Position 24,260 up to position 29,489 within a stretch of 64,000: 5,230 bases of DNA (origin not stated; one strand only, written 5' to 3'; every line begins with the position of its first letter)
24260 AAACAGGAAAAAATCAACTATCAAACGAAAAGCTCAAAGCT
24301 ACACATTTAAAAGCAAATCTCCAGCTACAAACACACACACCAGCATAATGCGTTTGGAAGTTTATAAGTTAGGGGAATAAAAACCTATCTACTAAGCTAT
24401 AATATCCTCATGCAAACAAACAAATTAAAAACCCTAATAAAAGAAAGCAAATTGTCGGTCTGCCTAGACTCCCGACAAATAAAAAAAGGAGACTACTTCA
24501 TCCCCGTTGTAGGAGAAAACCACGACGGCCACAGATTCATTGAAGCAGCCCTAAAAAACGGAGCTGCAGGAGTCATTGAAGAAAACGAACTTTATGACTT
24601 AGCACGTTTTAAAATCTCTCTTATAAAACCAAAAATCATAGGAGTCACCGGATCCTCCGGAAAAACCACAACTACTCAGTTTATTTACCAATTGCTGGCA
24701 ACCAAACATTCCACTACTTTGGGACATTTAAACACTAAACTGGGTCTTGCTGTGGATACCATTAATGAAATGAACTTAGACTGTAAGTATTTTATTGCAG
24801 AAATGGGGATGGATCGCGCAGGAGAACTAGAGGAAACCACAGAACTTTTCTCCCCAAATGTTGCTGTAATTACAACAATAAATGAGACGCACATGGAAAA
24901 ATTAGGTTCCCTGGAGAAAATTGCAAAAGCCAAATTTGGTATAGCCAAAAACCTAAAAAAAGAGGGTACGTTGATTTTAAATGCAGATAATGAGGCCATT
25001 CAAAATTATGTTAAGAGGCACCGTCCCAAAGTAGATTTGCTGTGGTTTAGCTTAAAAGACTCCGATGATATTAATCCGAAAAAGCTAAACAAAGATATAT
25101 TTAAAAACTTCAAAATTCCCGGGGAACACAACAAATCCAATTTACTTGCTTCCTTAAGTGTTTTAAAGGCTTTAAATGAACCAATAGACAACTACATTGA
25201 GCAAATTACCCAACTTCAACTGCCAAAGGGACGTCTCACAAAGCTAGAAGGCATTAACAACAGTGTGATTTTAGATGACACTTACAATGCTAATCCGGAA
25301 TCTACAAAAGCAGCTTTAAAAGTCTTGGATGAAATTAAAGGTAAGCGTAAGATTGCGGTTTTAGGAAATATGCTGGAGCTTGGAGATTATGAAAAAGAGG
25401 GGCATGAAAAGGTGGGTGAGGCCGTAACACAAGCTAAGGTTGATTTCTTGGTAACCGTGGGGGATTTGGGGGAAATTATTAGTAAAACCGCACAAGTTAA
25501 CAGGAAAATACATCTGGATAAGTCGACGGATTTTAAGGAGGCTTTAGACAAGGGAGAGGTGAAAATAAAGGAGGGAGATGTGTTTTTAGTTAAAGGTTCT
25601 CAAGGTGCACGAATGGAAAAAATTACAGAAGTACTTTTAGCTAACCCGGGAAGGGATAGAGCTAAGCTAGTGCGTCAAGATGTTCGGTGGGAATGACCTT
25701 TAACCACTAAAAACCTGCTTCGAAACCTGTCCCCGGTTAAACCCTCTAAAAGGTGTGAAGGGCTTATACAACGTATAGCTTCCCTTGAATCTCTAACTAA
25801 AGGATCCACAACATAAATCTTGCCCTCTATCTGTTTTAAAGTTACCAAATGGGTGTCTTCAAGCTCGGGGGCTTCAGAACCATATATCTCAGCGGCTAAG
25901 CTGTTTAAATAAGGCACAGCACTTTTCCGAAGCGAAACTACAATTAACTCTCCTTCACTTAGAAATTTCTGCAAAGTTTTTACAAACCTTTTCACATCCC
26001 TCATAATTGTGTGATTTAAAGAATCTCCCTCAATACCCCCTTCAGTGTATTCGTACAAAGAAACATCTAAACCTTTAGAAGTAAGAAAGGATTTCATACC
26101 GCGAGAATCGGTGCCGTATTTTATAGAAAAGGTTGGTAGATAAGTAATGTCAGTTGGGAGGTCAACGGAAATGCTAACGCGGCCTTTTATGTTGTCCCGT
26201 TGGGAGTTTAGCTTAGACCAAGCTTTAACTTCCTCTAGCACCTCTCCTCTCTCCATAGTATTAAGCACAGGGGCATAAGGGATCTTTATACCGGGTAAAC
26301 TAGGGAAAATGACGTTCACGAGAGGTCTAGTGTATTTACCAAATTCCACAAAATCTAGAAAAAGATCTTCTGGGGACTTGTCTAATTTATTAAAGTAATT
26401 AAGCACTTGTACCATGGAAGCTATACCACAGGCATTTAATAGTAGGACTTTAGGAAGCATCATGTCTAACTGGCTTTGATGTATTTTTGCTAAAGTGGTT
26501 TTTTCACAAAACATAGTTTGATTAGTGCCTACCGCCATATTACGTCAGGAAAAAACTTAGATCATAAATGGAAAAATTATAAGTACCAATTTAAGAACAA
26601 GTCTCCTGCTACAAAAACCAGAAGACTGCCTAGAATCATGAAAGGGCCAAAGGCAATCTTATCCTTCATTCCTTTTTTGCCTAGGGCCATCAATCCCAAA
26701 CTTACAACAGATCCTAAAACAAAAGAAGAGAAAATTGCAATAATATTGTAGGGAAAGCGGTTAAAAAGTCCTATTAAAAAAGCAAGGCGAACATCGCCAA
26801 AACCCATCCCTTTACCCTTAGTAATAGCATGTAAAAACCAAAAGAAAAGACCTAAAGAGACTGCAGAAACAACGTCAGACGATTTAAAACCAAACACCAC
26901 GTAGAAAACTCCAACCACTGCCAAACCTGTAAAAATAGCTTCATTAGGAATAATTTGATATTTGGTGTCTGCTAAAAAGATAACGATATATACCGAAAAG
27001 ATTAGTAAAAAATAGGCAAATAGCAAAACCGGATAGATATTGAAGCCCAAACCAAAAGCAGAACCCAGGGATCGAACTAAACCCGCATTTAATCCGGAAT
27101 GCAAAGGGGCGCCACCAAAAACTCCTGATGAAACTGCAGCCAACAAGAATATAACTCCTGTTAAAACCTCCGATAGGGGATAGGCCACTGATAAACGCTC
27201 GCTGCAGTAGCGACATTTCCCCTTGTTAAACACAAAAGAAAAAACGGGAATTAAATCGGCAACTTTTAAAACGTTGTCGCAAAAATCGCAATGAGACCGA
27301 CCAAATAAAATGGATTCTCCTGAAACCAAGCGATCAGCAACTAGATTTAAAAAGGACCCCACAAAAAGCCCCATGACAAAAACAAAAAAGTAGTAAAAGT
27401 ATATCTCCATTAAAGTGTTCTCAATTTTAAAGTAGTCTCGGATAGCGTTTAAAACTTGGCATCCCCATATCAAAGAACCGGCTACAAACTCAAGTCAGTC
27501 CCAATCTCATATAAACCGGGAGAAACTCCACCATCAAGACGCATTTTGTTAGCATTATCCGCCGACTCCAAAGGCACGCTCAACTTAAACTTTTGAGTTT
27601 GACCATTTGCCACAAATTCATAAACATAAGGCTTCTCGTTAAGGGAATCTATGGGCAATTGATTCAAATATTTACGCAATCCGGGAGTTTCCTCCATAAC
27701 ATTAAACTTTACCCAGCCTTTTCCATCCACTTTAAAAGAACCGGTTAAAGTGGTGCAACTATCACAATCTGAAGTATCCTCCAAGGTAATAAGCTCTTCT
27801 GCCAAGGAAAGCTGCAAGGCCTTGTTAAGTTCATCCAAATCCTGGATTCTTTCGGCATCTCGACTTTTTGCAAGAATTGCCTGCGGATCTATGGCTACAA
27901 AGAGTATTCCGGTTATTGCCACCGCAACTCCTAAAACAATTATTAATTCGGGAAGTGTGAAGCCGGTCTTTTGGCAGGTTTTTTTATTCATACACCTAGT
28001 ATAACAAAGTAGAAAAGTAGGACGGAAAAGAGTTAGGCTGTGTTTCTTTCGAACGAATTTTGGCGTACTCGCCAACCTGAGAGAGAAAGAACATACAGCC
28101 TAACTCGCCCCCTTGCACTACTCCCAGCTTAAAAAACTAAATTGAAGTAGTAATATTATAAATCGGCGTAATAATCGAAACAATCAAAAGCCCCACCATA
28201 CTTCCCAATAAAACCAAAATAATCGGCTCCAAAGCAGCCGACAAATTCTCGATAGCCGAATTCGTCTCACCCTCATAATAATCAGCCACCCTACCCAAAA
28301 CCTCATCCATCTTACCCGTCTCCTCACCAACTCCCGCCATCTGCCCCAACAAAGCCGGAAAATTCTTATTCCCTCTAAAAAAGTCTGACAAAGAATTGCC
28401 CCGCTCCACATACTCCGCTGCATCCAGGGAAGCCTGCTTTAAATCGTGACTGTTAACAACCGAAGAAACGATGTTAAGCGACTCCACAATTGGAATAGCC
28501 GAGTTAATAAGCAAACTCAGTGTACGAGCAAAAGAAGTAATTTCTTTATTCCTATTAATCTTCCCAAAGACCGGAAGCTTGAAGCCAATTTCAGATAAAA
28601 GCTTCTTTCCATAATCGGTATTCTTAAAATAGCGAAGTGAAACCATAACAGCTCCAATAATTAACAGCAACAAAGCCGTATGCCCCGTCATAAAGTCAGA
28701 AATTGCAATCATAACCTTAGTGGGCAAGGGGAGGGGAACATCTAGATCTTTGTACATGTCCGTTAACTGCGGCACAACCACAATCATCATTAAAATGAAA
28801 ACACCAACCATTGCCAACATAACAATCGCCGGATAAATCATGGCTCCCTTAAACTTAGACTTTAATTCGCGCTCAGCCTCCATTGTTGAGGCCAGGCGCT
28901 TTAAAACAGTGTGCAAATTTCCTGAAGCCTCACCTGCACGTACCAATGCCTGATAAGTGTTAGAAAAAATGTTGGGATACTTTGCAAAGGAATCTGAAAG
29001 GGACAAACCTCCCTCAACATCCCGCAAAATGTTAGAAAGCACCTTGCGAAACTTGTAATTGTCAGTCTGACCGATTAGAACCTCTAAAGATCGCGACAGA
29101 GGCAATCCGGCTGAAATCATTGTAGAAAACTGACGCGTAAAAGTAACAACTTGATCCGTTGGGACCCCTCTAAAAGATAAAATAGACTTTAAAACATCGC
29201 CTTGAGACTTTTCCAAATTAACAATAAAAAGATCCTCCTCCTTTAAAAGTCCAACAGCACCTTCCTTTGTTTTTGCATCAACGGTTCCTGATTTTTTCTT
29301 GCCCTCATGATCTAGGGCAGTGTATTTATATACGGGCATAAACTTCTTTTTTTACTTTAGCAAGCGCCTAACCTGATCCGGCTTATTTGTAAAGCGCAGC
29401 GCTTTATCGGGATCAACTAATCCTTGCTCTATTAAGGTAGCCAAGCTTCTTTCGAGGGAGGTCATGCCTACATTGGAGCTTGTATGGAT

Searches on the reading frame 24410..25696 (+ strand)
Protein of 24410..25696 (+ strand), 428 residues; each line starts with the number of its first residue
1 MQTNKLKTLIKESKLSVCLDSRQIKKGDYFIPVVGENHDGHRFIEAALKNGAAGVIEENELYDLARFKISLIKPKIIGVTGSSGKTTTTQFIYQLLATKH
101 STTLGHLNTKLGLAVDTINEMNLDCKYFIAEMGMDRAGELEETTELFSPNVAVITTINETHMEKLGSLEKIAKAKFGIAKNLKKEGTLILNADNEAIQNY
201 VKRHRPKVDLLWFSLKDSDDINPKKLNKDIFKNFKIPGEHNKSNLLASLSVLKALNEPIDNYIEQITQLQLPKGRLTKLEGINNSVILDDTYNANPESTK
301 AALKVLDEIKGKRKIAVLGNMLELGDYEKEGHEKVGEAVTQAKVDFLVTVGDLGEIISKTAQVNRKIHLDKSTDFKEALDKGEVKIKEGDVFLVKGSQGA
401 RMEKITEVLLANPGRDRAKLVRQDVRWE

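Call 52: search_protein_families(library=pfam, proteins=[window:24410-25696:+], max_evalue=0.001)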
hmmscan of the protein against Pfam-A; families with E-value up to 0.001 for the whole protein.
window:24410-25696:+ (428 aa): 3 families
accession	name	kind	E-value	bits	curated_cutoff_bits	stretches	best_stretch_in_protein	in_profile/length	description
PF08245.18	Mur_ligase_M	-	1e-33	117.5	24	1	79-251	1-199/200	Mur ligase middle domain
PF02875.26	Mur_ligase_C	-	2.1e-20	74.2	28.4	1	274-397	1-126/127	Mur ligase, glutamate ligase domain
PF01225.30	Mur_ligase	-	2.1e-05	25.2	21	1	17-60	5-53/95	Mur ligase family, catalytic domain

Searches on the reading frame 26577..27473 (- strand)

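Call 52: search_protein_families(library=pfam, proteins=[window:26577-27473:-], max_evalue=0.001)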
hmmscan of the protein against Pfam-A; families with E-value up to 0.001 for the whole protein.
window:26577-27473:- (298 aa): 2 families
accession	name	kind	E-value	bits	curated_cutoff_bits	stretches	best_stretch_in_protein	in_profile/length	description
PF06750.18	A24_N_bact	-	1.1e-28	99.6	23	1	33-114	1-82/84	Bacterial Peptidase A24 N-terminal domain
PF01478.23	Peptidase_A24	-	3.3e-12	47.2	26.5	1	156-258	1-103/104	Type IV leader peptidase family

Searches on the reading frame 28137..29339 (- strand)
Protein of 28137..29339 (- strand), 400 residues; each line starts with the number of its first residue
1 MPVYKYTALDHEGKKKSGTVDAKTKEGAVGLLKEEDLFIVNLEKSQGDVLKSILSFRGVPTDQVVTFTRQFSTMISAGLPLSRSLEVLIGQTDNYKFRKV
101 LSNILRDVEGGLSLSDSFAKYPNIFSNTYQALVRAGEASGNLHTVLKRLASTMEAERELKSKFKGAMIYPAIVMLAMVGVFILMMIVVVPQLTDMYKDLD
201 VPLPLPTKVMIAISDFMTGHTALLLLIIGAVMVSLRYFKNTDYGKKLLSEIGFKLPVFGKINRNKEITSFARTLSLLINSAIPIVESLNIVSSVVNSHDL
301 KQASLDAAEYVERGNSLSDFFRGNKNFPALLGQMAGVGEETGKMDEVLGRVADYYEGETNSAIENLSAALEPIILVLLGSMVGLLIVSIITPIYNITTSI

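Call 48: search_protein_families(library=pfam, proteins=[window:28137-29339:-], max_evalue=0.01)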
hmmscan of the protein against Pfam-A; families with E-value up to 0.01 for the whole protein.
window:28137-29339:- (400 aa): 1 family
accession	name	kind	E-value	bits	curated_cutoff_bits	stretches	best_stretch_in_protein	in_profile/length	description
PF00482.28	T2SSF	-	7.3e-62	207.3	25.2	2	67-190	1-125/125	Type II secretion system (T2SS), protein F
